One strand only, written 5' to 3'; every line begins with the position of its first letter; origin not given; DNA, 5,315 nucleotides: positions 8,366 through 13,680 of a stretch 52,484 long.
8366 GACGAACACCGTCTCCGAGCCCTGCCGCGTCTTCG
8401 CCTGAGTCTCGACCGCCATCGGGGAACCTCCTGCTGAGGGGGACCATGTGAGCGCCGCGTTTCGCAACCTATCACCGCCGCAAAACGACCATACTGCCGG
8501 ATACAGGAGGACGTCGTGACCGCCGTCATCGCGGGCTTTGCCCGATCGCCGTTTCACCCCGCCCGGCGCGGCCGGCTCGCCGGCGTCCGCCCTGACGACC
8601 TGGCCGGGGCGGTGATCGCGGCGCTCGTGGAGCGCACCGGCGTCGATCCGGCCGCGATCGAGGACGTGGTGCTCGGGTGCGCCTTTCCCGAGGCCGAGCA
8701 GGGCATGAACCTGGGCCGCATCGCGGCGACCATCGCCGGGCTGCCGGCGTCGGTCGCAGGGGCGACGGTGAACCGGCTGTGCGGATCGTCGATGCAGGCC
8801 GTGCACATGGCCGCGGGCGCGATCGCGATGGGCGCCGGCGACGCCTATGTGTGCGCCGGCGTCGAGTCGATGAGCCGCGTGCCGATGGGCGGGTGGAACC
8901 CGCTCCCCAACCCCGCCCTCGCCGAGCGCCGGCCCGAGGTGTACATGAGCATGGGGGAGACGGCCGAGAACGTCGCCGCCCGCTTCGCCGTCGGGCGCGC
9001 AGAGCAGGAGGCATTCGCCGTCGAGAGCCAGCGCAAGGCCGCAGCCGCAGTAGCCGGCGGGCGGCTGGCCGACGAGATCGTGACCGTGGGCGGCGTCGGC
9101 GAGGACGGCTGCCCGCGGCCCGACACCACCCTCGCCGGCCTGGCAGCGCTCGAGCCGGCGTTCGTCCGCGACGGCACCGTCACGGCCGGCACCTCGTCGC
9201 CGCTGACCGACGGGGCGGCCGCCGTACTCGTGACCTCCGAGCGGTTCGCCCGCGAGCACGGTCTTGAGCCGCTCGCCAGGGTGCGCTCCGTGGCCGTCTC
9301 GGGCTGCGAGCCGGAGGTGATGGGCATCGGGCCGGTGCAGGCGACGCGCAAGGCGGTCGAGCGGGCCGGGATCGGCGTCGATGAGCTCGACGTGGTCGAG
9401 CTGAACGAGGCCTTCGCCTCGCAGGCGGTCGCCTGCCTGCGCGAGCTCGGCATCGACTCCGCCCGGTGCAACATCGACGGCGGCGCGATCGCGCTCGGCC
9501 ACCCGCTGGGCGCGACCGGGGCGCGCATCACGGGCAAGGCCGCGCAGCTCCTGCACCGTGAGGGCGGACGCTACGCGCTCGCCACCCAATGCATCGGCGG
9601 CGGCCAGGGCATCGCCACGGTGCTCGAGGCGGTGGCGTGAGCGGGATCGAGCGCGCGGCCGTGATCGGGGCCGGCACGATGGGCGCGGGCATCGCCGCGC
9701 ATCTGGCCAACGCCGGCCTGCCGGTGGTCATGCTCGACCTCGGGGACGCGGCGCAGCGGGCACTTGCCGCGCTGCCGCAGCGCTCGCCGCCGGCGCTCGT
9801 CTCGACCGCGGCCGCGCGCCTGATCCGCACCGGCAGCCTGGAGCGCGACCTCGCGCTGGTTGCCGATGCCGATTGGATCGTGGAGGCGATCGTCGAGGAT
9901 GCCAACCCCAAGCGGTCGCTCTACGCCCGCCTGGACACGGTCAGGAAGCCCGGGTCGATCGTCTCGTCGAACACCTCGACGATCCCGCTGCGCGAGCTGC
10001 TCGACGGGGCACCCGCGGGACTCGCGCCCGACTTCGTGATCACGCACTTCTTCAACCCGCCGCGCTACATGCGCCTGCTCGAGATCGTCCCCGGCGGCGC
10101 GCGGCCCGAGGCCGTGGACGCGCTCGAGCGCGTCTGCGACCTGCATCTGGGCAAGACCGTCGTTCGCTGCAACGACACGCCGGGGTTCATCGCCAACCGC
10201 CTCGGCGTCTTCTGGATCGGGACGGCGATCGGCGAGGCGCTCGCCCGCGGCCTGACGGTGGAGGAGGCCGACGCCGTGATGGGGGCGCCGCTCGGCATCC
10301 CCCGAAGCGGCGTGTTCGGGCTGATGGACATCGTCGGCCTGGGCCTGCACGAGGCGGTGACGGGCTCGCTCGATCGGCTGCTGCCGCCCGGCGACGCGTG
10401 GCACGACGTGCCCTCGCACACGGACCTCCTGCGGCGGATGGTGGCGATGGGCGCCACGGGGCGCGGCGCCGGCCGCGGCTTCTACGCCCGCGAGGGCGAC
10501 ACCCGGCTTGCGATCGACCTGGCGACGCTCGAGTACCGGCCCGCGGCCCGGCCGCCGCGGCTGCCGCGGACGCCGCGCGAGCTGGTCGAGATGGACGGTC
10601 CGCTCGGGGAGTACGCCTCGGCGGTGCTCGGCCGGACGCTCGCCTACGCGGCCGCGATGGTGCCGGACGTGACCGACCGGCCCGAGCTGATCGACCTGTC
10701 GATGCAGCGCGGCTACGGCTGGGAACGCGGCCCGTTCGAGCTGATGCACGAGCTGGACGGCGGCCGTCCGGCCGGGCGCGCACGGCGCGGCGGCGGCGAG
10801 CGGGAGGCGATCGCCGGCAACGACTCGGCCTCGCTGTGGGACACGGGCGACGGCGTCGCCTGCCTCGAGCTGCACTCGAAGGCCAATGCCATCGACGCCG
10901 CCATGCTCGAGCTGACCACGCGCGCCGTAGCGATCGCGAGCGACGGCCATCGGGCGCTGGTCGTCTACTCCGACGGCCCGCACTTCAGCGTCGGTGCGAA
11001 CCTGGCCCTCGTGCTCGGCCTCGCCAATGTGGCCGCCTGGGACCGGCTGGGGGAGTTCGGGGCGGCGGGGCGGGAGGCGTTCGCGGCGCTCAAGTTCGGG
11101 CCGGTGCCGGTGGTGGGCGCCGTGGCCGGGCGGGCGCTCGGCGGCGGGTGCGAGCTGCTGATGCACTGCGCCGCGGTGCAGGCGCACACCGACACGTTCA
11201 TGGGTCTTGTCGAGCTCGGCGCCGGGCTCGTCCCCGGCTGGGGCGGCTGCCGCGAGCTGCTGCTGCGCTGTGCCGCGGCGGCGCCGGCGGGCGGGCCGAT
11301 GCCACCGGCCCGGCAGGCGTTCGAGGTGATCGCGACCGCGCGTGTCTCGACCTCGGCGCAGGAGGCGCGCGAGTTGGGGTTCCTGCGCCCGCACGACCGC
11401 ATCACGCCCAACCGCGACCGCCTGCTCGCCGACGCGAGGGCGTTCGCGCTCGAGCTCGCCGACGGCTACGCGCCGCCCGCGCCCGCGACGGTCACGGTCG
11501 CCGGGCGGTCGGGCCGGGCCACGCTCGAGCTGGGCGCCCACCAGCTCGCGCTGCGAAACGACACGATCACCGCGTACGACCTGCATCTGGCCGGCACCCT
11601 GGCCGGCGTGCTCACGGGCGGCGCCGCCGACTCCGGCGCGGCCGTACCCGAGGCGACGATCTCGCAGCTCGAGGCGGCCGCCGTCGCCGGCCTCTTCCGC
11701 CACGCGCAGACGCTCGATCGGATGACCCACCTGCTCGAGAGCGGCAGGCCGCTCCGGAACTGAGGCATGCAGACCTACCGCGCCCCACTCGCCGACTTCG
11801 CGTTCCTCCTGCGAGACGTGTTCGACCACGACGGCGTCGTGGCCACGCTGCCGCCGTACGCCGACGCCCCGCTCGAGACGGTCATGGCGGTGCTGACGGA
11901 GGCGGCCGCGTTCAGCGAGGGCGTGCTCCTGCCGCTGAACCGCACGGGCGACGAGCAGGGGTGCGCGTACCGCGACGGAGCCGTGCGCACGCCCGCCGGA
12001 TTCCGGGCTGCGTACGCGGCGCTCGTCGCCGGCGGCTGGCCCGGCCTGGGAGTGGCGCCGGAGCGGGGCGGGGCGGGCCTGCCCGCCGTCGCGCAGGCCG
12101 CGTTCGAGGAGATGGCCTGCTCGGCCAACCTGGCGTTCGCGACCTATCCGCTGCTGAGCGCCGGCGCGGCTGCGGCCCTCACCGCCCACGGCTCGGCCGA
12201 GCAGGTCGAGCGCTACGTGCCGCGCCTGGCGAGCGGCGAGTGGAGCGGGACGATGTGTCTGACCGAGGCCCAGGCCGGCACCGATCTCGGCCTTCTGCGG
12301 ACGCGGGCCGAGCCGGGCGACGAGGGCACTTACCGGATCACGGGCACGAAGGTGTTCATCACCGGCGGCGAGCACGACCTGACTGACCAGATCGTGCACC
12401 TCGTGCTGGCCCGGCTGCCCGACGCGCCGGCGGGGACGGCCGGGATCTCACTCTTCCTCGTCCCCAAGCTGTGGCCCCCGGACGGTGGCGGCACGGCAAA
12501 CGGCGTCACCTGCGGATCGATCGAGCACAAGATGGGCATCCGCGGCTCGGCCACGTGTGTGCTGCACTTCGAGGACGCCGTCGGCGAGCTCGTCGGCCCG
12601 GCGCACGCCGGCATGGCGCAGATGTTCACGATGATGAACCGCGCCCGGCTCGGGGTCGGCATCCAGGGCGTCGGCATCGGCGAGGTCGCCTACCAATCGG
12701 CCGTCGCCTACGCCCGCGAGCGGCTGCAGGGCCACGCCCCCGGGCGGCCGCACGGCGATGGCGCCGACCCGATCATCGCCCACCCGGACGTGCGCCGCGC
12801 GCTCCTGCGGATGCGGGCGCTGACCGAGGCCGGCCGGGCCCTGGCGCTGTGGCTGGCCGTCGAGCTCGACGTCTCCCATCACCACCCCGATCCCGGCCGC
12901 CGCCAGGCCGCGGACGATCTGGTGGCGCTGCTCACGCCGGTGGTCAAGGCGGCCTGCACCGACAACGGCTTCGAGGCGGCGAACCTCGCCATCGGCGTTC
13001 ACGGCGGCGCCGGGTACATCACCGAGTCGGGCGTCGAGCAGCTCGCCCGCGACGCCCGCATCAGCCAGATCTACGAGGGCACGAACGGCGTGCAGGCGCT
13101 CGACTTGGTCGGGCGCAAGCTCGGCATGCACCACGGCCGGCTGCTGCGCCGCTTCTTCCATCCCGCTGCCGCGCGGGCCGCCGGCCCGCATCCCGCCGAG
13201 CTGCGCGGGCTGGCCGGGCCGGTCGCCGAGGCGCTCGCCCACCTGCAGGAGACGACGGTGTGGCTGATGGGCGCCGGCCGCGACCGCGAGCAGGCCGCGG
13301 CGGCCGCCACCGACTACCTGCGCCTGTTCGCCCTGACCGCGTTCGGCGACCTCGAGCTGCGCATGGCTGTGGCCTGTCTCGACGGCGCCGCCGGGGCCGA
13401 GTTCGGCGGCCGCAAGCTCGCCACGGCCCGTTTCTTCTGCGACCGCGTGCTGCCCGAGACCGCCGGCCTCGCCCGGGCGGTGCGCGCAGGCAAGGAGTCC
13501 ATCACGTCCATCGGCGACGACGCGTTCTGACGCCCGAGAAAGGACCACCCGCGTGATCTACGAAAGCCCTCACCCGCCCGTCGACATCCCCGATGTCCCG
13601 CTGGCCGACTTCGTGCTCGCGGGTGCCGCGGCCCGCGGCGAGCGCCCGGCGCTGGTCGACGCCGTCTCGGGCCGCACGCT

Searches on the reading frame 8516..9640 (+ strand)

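Call 19: search_protein_families(library=pfam, proteins=[window:8516-9640:+], max_evalue=0.00001)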
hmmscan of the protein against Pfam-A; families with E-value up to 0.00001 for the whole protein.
window:8516-9640:+ (374 aa): 2 families
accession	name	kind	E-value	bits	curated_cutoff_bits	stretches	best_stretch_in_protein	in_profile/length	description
PF00108.29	Thiolase_N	-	2.1e-58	198.2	26.4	1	4-242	2-259/260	Thiolase, N-terminal domain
PF02803.24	Thiolase_C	-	3.2e-45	153.2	27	1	251-371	2-122/123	Thiolase, C-terminal domain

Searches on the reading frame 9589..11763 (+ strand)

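Call 19: search_protein_families(library=pfam, proteins=[window:9589-11763:+], max_evalue=0.00001)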
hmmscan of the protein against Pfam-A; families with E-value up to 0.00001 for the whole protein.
window:9589-11763:+ (724 aa): 3 families
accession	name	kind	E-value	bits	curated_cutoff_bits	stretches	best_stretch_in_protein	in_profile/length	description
PF02737.24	3HCDH_N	-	2.7e-38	132.1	22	1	23-197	2-180/180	3-hydroxyacyl-CoA dehydrogenase, NAD binding domain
PF00725.27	3HCDH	-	5.5e-17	62.5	22.1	1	199-300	1-96/97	3-hydroxyacyl-CoA dehydrogenase, C-terminal domain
PF00378.25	ECH_1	-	8.1e-12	45.4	27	1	420-625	3-192/251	Enoyl-CoA hydratase/isomerase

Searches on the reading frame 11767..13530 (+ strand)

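Call 19: search_protein_families(library=pfam, proteins=[window:11767-13530:+], max_evalue=0.00001)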
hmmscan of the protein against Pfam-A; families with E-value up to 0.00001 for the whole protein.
window:11767-13530:+ (587 aa): 6 families
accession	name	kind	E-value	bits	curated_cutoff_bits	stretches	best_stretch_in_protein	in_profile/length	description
PF12806.12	Acyl-CoA_dh_C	-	6e-24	85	30.3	1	477-580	12-121/124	Acetyl-CoA dehydrogenase C-terminal like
PF00441.29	Acyl-CoA_dh_1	-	1.1e-22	81.3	22.4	1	281-447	2-145/150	Acyl-CoA dehydrogenase, C-terminal domain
PF02770.24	Acyl-CoA_dh_M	-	1.4e-16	60.9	33.3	1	163-270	2-96/97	Acyl-CoA dehydrogenase, middle domain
PF02771.21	Acyl-CoA_dh_N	-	1.9e-10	41.5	22.9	1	80-158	34-113/113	Acyl-CoA dehydrogenase, N-terminal domain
PF22924.1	ACOX_C_alpha1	-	2.2e-07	31.3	27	1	293-443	7-160/169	Acyl-CoA oxidase, C-alpha1 domain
PF08028.16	Acyl-CoA_dh_2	-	5.4e-06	27.2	22.7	0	296-440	2-133/134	Acyl-CoA dehydrogenase, C-terminal domain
